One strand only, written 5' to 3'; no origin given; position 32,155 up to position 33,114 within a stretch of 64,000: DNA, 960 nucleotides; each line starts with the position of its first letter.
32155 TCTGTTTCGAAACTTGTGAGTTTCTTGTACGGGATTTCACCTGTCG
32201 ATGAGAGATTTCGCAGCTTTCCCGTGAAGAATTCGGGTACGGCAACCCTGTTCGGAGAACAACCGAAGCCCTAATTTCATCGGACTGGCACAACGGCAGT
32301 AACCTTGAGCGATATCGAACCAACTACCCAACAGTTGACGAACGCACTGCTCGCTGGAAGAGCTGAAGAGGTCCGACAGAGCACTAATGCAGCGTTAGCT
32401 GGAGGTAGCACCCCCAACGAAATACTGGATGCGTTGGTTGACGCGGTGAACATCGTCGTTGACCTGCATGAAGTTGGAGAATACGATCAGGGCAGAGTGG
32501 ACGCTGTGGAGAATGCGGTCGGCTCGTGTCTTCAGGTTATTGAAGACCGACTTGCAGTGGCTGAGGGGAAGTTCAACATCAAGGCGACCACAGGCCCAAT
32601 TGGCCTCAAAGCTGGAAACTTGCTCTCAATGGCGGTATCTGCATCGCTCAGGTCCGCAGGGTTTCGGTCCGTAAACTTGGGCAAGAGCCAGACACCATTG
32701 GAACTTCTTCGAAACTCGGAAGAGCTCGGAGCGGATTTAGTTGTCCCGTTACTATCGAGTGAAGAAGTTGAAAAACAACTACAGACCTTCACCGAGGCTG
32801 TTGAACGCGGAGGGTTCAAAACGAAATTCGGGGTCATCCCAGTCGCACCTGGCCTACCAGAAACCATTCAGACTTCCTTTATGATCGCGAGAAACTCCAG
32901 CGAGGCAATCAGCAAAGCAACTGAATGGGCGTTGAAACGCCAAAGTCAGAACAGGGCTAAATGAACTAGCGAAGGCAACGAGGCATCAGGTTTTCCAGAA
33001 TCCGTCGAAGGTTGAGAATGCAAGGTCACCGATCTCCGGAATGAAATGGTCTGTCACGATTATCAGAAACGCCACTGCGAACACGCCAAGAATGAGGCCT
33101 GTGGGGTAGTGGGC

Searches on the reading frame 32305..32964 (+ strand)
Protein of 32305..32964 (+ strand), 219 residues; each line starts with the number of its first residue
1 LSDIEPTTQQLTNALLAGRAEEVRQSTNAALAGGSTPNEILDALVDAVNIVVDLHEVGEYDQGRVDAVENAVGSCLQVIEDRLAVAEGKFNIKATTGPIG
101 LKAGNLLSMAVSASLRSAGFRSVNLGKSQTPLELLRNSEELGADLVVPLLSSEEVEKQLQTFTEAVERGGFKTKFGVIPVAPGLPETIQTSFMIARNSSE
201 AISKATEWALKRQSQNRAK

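Call 54: search_protein_families(library=ncbifam, proteins=[window:32305-32964:+], max_evalue=0.001)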
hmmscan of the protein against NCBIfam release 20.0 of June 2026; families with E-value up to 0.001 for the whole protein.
window:32305-32964:+ (219 aa): 4 families
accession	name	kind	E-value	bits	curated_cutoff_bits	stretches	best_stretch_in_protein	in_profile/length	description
TIGR02370.1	pyl_corrinoid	subfamily_domain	3.4e-05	23.3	215.3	1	11-147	2-140/197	methyltransferase cognate corrinoid protein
NF041607.1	dimeth_corrin_MtbC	equivalog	0.00037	20.1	350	1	11-207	1-201/203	dimethylamine corrinoid protein MtbC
NF047996.1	corrin_MtgC_2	exception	0.00066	19.2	370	1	9-145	6-143/212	glycine betaine-specific corrinoid protein MtgC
NF047995.1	corrinoid_MtgC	exception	0.00082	18.9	310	1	9-147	6-148/215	glycine betaine-specific corrinoid protein MtgC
